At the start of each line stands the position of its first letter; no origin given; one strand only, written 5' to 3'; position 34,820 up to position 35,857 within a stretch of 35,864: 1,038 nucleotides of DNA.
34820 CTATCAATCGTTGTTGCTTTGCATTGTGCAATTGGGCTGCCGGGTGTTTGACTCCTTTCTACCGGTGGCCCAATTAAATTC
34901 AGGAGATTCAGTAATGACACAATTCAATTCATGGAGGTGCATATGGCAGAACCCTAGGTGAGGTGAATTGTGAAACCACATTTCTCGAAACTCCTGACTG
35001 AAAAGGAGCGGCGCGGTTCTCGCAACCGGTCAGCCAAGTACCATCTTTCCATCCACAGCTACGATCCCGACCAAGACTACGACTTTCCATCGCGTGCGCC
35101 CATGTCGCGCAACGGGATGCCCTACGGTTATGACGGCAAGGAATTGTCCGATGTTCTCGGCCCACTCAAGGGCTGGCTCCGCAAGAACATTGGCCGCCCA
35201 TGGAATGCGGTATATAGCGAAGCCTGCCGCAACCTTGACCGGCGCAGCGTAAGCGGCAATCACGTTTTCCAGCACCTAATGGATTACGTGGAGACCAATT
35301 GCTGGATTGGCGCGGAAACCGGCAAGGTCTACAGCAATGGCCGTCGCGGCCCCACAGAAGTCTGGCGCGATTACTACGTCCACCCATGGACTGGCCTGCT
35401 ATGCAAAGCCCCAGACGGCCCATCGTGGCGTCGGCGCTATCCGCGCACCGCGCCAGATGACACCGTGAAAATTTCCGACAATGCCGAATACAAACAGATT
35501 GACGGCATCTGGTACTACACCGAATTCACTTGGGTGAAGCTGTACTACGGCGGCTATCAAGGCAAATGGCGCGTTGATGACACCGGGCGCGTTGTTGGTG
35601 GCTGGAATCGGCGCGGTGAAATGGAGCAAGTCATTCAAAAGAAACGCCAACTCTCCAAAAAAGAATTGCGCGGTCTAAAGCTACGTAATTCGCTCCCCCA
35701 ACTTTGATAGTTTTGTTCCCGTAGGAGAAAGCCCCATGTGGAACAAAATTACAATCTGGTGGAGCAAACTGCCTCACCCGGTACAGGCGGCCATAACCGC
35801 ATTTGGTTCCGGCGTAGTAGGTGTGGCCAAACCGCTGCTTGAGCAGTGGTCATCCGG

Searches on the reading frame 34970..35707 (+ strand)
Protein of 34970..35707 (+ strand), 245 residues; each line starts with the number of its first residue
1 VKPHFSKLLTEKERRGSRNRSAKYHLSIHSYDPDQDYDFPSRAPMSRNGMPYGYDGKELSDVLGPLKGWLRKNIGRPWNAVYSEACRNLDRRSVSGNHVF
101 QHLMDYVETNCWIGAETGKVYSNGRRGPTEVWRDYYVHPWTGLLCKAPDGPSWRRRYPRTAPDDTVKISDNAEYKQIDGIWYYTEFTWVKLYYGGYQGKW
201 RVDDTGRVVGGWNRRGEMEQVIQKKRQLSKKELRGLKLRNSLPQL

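Call 17: search_protein_families(library=pfam, max_evalue=0.01, proteins=[window:34970-35704:+])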
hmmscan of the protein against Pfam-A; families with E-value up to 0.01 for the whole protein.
window:34970-35704:+ (245 aa): 0 families

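Call 18: search_protein_families(library=phrogs, max_evalue=0.001, proteins=[window:34970-35704:+])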
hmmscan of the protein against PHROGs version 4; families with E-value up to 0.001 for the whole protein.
window:34970-35704:+ (245 aa): 0 families

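Call 68: find_encoding_contigs(protein=window:34970-35707:+, flank=10000, max_places=1)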
Protein window:34970-35707:+ (245 aa): 2 contigs read that carry it; 1 place shown.
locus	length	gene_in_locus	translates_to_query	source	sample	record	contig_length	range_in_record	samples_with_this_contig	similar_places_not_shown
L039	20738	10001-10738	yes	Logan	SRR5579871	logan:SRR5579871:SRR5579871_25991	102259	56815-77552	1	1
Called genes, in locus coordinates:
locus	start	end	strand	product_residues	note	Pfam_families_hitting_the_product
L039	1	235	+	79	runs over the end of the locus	-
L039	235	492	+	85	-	-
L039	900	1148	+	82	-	-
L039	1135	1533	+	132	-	-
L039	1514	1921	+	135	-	-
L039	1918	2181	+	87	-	-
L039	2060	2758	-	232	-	-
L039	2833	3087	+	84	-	-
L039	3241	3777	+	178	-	-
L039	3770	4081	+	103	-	-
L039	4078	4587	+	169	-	-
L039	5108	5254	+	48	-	-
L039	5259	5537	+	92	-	-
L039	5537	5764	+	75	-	-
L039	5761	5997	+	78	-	-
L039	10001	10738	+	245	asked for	-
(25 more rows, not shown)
